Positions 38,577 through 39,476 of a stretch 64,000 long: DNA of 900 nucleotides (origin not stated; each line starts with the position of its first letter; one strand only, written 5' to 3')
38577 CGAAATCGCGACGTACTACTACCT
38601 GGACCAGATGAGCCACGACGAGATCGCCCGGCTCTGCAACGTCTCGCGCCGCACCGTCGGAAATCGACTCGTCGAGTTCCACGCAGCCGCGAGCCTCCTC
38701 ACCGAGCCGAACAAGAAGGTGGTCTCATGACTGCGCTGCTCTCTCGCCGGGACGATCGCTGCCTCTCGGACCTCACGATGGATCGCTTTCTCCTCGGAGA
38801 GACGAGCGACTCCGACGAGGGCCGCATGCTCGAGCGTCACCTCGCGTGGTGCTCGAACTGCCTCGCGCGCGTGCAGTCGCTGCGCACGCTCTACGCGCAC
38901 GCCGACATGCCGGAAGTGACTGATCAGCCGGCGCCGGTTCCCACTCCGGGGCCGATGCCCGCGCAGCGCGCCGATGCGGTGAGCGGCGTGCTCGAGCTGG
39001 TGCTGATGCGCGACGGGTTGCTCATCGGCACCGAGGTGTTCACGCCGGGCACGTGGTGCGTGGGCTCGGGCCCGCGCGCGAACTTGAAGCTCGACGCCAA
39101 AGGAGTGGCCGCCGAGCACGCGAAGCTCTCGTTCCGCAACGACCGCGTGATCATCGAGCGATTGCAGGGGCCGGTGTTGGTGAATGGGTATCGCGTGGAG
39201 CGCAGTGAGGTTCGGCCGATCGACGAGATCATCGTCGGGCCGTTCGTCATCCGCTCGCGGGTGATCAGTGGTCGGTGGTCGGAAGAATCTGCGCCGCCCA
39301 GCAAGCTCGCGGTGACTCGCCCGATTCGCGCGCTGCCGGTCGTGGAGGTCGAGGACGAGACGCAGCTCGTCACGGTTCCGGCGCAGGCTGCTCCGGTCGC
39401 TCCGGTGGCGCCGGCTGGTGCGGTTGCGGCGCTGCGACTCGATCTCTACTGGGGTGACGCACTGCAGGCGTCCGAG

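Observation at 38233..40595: Second ECF sigma whose anti-sigma is fused to an FHA domain and a PglI/AgmX-type TonB-like C-terminus. This is a candidate link between Ser/Thr-kinase signalling, the envelope, and transcription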

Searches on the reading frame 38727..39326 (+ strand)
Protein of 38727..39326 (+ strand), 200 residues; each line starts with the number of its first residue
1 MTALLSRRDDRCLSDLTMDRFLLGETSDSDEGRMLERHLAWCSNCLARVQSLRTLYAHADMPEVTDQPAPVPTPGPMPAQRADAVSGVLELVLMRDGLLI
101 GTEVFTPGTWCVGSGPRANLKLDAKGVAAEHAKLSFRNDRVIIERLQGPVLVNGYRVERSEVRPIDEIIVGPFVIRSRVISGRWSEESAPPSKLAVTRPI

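Call 18: search_solved_structures(query=window:38727-39326:+, max_evalue=10, show_alignments=4)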
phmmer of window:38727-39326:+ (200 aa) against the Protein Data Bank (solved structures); distinct sequences matched with E-value up to 10: 3.
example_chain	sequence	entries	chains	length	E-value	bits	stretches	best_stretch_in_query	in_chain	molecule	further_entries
3gqs_A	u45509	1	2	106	0.0091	18.9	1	97-169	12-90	Adenylate cyclase-like protein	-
3hx1_A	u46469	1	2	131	0.27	14.1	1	105-174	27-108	Slr1951 protein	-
7ood_q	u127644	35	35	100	1.9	11.4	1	133-180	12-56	50S ribosomal protein L21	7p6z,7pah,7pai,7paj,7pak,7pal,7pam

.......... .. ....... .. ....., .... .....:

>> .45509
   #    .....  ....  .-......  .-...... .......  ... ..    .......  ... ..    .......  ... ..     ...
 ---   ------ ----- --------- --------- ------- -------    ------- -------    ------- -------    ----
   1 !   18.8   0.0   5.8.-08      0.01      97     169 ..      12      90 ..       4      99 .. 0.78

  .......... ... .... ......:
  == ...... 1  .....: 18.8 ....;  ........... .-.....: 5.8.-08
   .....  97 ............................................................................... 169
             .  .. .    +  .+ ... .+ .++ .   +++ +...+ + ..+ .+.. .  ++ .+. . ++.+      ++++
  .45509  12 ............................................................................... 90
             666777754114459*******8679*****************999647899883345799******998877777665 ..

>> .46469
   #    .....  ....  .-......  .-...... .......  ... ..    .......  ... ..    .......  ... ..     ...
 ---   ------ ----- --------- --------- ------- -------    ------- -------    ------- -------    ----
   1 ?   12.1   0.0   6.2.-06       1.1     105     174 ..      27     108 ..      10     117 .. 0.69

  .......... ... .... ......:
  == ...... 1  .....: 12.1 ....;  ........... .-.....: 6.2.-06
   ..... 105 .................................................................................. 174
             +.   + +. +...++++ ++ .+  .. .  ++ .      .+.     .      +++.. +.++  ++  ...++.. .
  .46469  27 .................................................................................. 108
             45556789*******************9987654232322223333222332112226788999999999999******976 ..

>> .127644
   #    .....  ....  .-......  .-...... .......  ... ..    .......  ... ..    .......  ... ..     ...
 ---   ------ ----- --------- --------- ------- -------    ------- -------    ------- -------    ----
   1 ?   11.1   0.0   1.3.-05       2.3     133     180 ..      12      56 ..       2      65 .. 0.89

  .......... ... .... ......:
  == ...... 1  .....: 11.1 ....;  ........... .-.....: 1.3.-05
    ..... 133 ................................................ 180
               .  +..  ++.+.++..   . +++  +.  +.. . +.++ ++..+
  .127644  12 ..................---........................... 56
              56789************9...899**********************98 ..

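Call 24: find_related_loci(query=A2, collection=genome_contigs, flank=6000)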
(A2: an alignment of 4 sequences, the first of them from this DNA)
Query A2 (187 aa) in genome_contigs; peptide patterns used: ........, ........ (x = any residue, [..] = any of these).
33 stretches matched a pattern; 5 encode a relative of the query (tblastn E <= 1e-3); 5 distinct loci.
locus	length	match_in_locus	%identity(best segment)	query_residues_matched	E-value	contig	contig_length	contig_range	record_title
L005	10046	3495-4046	84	1-187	2e-105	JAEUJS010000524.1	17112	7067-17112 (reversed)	MAG: Archangium sp. isolate new MAG-75 k141_876358, whole genome shotgun sequence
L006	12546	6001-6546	74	1-186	3e-89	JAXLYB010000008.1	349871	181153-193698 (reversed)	MAG: Myxococcaceae bacterium isolate STL-MYX2 C1.157.fa-8, whole genome shotgun sequence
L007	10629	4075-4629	69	1-186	4e-83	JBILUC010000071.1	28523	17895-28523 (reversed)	MAG: Archangium sp. isolate ME2018-07-27_3300044621_group8_bin65 Rohwer_bin1477_scaffold_737_c1, whole genome shotgun se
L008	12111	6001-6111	46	35-71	9e-5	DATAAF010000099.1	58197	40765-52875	MAG TPA_asm: Acidimicrobiales bacterium isolate SMAG_U6665 k141_305236, whole genome shotgun sequence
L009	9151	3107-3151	73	31-45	2e-4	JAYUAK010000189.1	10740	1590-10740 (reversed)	MAG: Actinomycetota bacterium isolate GFS_6474 GFS_6474_188, whole genome shotgun sequence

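Call 33: search_protein_representatives(alignment_id=A2)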
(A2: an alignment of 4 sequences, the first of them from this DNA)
Query: 4 sequences, 187 profile positions. Proteins with E-value up to 0.001 (for the whole library): 515; up to 1e-10: 71; up to 1e-30: 11. The best 150 are listed.
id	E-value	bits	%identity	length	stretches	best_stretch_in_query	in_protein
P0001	4.8e-112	388.3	-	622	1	1-187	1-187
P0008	4.2e-54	199.4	-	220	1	4-186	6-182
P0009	2.2e-53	197.0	-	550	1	1-186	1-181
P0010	2.1e-52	193.8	-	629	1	2-186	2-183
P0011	3.4e-51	189.9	-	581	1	2-185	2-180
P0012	1.5e-50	187.8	-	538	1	4-185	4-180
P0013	8.9e-50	185.3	-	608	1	4-186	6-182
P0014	1.9e-49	184.2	-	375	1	2-187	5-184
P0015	3.2e-46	173.7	-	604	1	1-185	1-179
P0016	1.1e-45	171.9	-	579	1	1-180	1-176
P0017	3.1e-42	160.7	-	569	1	1-186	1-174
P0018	8.0e-25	103.9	-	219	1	88-184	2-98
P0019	9.6e-25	103.6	-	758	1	88-184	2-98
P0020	1.5e-24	103.0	-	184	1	10-159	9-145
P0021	1.6e-23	99.7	-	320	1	86-186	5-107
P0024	3.6e-23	98.5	-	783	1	86-186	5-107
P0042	1.8e-20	89.7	-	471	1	88-181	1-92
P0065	5.1e-13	65.4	-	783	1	19-181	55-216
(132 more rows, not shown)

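Call 37: find_encoding_contigs(protein=P0010, flank=6000, max_places=2)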
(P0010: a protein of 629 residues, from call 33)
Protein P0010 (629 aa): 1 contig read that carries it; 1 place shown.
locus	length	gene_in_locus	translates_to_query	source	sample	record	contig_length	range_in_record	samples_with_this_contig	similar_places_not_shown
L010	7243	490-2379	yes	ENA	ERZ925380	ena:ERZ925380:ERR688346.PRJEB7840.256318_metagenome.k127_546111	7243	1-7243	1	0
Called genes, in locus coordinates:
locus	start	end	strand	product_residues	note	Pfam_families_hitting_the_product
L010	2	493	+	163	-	?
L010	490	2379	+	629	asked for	PF16697:Yop-YscD_cpl, PF00498:FHA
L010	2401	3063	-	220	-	-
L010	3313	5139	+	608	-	-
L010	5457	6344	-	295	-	-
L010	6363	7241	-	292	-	?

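Call 38: find_encoding_contigs(protein=P0013, flank=6000, max_places=2)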
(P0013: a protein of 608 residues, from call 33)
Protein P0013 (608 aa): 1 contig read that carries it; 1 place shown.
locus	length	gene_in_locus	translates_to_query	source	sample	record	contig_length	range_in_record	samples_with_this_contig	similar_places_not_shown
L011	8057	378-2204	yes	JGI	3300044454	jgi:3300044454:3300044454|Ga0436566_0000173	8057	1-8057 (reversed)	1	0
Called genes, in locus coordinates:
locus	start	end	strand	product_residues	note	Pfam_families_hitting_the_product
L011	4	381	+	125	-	PF08281:Sigma70_r4_2, PF04545:Sigma70_r4 (weak)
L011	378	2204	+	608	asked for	-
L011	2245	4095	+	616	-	PF07837:FTCD_N, PF02971:FTCD, PF04961:FTCD_C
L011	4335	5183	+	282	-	PF07719:TPR_2 (faint), PF13414:TPR_11 (faint), PF13432:TPR_16 (weak), PF14559:TPR_19 (weak)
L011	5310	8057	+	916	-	?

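Call 39: find_encoding_contigs(protein=P0015, flank=8000, max_places=2)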
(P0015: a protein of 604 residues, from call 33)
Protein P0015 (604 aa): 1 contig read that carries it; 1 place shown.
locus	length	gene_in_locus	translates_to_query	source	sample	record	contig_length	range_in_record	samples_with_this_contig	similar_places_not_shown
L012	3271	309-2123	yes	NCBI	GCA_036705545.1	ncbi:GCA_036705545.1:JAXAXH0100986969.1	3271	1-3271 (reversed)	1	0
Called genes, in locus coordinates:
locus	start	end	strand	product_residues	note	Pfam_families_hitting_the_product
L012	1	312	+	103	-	?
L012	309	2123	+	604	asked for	-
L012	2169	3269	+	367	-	?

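Call 40: find_encoding_contigs(protein=P0017, flank=8000, max_places=2)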
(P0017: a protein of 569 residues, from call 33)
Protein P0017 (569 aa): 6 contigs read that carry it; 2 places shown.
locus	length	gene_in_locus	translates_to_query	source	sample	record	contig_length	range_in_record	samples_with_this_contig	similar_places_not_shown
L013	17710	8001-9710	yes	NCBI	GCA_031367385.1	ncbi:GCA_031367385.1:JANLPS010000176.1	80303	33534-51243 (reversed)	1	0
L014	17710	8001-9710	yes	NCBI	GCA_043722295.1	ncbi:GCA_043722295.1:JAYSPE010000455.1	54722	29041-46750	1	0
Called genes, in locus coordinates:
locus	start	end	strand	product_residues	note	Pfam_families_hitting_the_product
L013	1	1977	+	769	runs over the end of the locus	PF00912:Transgly, PF00905:Transpeptidase, PF06832:BiPBP_C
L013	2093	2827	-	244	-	-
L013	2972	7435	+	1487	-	PF00270:DEAD, PF04851:ResIII, PF00271:Helicase_C, PF19306:WHD_Lhr, PF08494:DEAD_assoc, PF23235:WHD_3rd_Lhr, PF23234:WHD_4th_Lhr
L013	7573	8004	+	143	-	PF04542:Sigma70_r2, PF08281:Sigma70_r4_2, PF13384:HTH_23 (weak)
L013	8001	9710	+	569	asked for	-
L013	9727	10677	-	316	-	PF00248:Aldo_ket_red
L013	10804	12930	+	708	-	PF06081:ArAE_1 (faint), PF04632:FUSC, PF13515:FUSC_2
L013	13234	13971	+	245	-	-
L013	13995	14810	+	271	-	PF03781:FGE-sulfatase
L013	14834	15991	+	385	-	PF08448:PAS_4, PF13426:PAS_9 (weak), PF00512:HisKA, PF02518:HATPase_c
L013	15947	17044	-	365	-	PF08308:PEGA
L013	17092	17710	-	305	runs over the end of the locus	PF01209:Ubie_methyltran, PF13489:Methyltransf_23, PF13847:Methyltransf_31, PF08241:Methyltransf_11, PF08242:Methyltransf_12, PF13649:Methyltransf_25, PF05148:Methyltransf_8 (weak), PF20922:Anamorsin_N (weak)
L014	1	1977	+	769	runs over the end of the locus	PF00912:Transgly, PF00905:Transpeptidase, PF06832:BiPBP_C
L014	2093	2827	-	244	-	-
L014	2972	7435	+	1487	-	PF00270:DEAD, PF04851:ResIII, PF00271:Helicase_C, PF19306:WHD_Lhr, PF08494:DEAD_assoc, PF23235:WHD_3rd_Lhr, PF23234:WHD_4th_Lhr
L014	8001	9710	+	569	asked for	-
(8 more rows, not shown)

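Call 41: find_encoding_contigs(protein=P0009, flank=8000, max_places=2)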
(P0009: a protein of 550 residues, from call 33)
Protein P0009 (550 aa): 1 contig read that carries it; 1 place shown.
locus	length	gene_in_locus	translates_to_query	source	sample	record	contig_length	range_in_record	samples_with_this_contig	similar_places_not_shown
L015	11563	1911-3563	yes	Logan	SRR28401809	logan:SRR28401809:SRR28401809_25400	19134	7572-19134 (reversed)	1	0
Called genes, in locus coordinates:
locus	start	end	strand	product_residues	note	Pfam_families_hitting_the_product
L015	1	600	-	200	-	?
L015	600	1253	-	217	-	-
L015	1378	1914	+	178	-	PF04542:Sigma70_r2, PF08281:Sigma70_r4_2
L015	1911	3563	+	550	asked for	PF16697:Yop-YscD_cpl (faint)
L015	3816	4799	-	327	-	PF00211:Guanylate_cyc, PF00498:FHA (weak)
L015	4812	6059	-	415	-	PF00027:cNMP_binding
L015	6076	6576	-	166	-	PF04542:Sigma70_r2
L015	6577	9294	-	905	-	PF08487:VIT, PF13757:VIT_2, PF00092:VWA, PF13519:VWA_2, PF13768:VWA_3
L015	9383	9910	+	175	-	PF13328:HD_4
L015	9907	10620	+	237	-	-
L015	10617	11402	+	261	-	-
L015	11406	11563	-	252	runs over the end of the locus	PF02230:Abhydrolase_2, PF12146:Hydrolase_4 (faint)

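Call 42: list_cluster_members(proteins=[P0009, P0010, P0011, P0012, P0013, P0015, P0016, P0017, P0005, P0065])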
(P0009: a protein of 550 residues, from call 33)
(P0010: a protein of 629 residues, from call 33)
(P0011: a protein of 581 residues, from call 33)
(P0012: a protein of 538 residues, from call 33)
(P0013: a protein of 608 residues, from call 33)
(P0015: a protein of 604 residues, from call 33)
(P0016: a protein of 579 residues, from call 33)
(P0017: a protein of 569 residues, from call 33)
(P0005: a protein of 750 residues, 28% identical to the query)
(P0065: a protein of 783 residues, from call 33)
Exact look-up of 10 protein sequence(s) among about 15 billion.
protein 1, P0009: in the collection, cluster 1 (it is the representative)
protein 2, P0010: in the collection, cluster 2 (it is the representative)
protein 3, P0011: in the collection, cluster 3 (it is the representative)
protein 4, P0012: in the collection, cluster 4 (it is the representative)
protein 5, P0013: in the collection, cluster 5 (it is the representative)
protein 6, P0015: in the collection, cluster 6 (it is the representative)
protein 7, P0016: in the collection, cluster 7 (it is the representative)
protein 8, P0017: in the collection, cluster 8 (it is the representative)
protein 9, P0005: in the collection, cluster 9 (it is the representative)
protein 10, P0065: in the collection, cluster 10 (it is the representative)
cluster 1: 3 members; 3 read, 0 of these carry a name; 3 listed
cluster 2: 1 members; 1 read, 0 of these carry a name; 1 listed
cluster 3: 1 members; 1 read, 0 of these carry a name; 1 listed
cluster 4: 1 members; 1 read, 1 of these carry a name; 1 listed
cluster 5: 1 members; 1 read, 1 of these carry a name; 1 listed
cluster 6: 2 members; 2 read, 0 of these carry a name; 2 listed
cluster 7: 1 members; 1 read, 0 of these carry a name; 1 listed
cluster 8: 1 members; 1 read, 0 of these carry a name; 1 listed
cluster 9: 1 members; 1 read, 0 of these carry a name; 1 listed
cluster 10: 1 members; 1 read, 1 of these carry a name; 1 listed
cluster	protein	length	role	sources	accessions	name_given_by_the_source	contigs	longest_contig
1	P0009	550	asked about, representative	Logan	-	-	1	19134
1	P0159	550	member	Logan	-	-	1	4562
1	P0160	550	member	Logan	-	-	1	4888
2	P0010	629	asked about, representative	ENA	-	-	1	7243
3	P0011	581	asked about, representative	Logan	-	-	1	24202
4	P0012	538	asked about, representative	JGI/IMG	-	hypothetical protein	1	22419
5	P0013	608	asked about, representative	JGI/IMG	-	hypothetical protein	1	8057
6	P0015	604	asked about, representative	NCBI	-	-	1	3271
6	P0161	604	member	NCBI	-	-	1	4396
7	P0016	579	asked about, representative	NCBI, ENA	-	-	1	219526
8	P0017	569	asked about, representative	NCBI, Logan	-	-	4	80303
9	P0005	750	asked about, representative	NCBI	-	-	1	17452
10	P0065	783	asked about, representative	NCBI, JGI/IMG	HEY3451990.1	MAG TPA: AgmX/PglI C-terminal domain-containing protein [Myxococcales bacterium] | outer membrane biosynthesis protein TonB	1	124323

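Call 57: search_protein_families(library=ncbifam, proteins=[P0019, P0024, P0065], max_evalue=0.00001)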
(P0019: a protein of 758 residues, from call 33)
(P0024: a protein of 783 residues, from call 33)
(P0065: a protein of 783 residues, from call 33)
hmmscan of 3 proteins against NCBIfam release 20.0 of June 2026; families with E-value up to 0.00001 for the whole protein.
P0019 (758 aa): 3 families
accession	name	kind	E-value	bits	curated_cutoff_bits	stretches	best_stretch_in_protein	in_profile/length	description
NF033760.1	gliding_GltG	equivalog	1.8e-64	218.5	650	2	241-757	125-649/650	adventurous gliding motility protein GltG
NF033768.1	myxo_SS_tail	domain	2.9e-34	117.1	40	1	663-754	1-92/92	AgmX/PglI C-terminal domain-containing protein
NF033761.1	gliding_GltJ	equivalog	5.8e-11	42.2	450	1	666-753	584-671/671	adventurous gliding motility protein GltJ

P0024 (783 aa): 6 families
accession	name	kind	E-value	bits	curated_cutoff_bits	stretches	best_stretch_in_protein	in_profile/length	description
NF033760.1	gliding_GltG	equivalog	1e-62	212.7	650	2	272-782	129-649/650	adventurous gliding motility protein GltG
NF033768.1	myxo_SS_tail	domain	1.3e-33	115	40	1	688-779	1-92/92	AgmX/PglI C-terminal domain-containing protein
NF033761.1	gliding_GltJ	equivalog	7.8e-10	38.5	450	1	687-778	580-671/671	adventurous gliding motility protein GltJ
NF041660.2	oxygluDhInhib_OdhI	equivalog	1.3e-08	34.7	200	1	29-95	58-124/130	oxoglutarate dehydrogenase inhibitor Odhl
NF049868.1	FhaB_Rv0019c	equivalog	2e-07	31.2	125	1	11-82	69-141/158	FHA domain-containing protein FhaB/FipA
TIGR03354.1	VI_FHA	hypoth_equivalog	2.1e-07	31.1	120.25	1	27-310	24-228/420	type VI secretion system-associated FHA domain protein TagH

P0065 (783 aa): 4 families
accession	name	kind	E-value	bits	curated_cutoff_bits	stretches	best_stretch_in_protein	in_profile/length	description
NF033760.1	gliding_GltG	equivalog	1.1e-56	192.7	650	1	145-781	28-648/650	adventurous gliding motility protein GltG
NF033768.1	myxo_SS_tail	domain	2.3e-30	104.5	40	1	689-779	2-92/92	AgmX/PglI C-terminal domain-containing protein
NF033761.1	gliding_GltJ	equivalog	6.6e-13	48.6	450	1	687-778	580-671/671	adventurous gliding motility protein GltJ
TIGR03354.1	VI_FHA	hypoth_equivalog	2.4e-08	34.2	120.25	1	136-318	19-220/420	type VI secretion system-associated FHA domain protein TagH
